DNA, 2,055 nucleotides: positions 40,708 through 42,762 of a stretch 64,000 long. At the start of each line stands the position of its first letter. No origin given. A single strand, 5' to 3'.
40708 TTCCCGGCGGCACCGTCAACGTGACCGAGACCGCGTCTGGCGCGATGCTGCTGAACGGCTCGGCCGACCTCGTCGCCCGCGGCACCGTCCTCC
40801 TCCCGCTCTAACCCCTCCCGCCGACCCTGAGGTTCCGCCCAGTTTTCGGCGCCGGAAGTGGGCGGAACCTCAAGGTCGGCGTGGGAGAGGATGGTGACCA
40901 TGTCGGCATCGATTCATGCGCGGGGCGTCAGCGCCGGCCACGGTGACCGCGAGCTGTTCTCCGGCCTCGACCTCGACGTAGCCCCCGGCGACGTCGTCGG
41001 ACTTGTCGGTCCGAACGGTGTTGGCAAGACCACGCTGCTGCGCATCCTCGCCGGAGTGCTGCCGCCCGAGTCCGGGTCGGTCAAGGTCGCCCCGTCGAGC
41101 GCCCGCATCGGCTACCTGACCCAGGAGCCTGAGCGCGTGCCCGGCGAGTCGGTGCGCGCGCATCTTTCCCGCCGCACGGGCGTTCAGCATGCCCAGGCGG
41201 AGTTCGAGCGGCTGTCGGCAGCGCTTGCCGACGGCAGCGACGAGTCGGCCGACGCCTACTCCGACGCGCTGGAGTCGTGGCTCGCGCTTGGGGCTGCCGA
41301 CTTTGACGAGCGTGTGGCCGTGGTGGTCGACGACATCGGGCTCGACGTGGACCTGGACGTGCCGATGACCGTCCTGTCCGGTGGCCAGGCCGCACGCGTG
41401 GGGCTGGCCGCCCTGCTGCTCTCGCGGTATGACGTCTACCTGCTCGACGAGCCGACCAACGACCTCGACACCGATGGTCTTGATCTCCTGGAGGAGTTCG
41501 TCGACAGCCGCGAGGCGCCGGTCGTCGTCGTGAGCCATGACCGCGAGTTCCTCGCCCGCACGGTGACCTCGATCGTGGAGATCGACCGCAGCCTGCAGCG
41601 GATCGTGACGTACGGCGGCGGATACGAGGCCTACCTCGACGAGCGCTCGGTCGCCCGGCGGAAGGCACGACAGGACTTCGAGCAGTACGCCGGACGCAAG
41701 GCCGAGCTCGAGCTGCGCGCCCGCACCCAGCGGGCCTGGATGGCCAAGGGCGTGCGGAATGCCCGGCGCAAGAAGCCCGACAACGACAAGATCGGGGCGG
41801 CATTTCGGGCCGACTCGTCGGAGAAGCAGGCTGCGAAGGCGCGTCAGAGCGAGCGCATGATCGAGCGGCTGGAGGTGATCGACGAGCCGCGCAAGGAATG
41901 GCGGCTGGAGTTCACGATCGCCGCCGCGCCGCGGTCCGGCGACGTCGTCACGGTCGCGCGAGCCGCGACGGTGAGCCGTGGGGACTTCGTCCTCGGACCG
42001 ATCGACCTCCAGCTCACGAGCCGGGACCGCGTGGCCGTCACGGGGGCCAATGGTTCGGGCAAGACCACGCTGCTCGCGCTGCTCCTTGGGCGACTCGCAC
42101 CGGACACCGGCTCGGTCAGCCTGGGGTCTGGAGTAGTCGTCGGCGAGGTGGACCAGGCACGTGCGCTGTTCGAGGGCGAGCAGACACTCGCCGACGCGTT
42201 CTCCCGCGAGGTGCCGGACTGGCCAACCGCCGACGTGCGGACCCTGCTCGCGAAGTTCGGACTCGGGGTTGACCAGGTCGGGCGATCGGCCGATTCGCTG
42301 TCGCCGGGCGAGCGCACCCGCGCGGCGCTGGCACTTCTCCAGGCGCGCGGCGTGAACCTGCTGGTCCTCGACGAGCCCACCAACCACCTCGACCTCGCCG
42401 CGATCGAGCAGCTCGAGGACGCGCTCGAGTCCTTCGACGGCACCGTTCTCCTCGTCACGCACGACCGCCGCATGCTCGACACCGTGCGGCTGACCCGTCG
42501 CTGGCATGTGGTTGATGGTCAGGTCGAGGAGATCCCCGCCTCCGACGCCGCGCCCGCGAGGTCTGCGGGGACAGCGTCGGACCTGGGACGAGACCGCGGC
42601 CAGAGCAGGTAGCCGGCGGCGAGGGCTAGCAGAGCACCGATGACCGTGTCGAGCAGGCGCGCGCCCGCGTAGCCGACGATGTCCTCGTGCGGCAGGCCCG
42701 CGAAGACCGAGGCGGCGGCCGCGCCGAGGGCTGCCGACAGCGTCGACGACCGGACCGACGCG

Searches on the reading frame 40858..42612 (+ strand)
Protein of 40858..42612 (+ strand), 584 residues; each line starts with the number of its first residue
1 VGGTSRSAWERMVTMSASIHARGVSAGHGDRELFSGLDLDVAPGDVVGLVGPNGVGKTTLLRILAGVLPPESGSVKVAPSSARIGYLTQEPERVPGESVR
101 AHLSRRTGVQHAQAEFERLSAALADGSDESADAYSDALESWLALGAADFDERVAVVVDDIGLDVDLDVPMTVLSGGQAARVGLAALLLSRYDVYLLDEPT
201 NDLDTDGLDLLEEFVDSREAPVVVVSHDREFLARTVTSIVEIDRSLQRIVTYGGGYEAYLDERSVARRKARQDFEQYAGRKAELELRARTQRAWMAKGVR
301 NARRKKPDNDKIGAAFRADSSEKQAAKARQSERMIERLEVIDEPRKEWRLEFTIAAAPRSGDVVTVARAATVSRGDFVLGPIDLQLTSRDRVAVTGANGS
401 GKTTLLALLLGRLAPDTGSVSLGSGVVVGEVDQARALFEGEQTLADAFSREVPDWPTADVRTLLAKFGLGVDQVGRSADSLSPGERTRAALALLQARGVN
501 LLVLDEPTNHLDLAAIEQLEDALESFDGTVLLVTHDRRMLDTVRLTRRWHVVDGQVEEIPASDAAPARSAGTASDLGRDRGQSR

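Call 58: search_protein_families(library=pfam, proteins=[window:40858-42612:+], max_evalue=0.00001)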
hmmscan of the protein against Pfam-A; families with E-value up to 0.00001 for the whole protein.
window:40858-42612:+ (584 aa): 8 families
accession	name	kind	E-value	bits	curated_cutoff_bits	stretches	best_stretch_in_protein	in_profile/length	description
PF00005.33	ABC_tran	-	3.1e-46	157.8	25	2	35-201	2-137/137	ABC transporter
PF13304.12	AAA_21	-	3e-20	73.9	27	0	477-536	234-299/304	AAA domain, putative AbiEii toxin, Type IV TA system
PF02463.25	SMC_N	-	9.5e-14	51.8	40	0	46-239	26-208/220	RecF/RecN/SMC N terminal domain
PF13191.12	AAA_16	-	4.4e-11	44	32.6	0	46-225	26-167/167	AAA ATPase domain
PF13401.12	AAA_22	-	3.2e-10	40.9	27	0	392-533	8-121/130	AAA domain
PF13555.12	AAA_29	-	1.1e-08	35.1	27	0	386-407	19-41/61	P-loop containing region of AAA domain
PF13476.12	AAA_23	-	3.3e-07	31.6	27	0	45-69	20-44/201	AAA domain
PF13521.12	AAA_28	-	2.4e-06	28.3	27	0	391-410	1-20/164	AAA domain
